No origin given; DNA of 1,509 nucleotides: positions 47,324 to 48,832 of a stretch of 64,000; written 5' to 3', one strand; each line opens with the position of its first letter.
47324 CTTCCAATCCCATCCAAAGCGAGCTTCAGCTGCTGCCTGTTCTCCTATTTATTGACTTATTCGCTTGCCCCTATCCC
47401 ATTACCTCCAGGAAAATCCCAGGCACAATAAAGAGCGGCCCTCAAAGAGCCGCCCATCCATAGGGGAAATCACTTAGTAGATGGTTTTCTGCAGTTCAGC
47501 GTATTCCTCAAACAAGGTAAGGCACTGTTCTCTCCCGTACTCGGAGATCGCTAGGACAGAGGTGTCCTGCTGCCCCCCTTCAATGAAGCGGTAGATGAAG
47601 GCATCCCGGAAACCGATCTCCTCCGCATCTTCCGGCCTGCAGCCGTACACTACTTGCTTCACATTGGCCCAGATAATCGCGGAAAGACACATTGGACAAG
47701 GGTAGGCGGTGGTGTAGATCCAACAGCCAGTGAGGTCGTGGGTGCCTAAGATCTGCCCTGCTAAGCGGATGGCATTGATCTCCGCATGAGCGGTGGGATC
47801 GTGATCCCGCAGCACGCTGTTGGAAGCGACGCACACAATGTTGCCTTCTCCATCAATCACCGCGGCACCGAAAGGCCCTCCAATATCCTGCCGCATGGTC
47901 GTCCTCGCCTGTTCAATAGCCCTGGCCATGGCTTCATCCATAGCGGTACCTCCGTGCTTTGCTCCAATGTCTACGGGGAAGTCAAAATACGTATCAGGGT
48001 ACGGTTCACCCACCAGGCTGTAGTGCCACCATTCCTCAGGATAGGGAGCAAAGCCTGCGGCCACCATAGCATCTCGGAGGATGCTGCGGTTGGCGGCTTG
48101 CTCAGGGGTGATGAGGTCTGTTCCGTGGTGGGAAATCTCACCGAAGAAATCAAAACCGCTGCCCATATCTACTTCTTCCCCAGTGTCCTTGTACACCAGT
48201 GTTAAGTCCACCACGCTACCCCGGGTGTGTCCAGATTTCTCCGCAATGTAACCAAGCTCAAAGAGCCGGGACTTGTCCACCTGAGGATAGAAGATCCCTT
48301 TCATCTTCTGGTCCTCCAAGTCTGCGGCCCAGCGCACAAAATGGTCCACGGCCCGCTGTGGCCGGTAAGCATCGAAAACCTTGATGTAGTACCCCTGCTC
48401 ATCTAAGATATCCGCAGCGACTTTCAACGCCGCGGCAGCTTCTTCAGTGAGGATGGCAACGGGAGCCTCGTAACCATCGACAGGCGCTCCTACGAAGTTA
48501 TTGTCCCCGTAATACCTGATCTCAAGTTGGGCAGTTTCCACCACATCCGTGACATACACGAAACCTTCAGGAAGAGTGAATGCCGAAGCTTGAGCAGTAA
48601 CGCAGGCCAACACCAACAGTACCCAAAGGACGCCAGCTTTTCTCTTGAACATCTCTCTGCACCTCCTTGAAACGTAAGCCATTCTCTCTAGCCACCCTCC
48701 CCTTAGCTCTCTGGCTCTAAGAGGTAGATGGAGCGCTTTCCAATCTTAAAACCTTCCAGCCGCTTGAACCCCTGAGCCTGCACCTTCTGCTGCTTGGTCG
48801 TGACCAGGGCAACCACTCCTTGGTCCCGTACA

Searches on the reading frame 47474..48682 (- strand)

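Call 56: search_protein_families(library=pfam, proteins=[window:47474-48682:-], max_evalue=0.00001)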
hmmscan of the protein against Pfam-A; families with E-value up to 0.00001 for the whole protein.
window:47474-48682:- (402 aa): 3 families
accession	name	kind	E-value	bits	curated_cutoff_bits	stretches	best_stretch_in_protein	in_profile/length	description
PF01427.22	Peptidase_M15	-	1.4e-46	159.2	27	1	40-238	4-199/199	D-ala-D-ala dipeptidase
PF00383.29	dCMP_cyt_deam_1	-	5e-23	81.4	25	1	249-348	5-102/102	Cytidine and deoxycytidylate deaminase zinc-binding region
PF14437.12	MafB19-deam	-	3.8e-17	62.9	27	1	249-353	4-106/142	MafB19-like deaminase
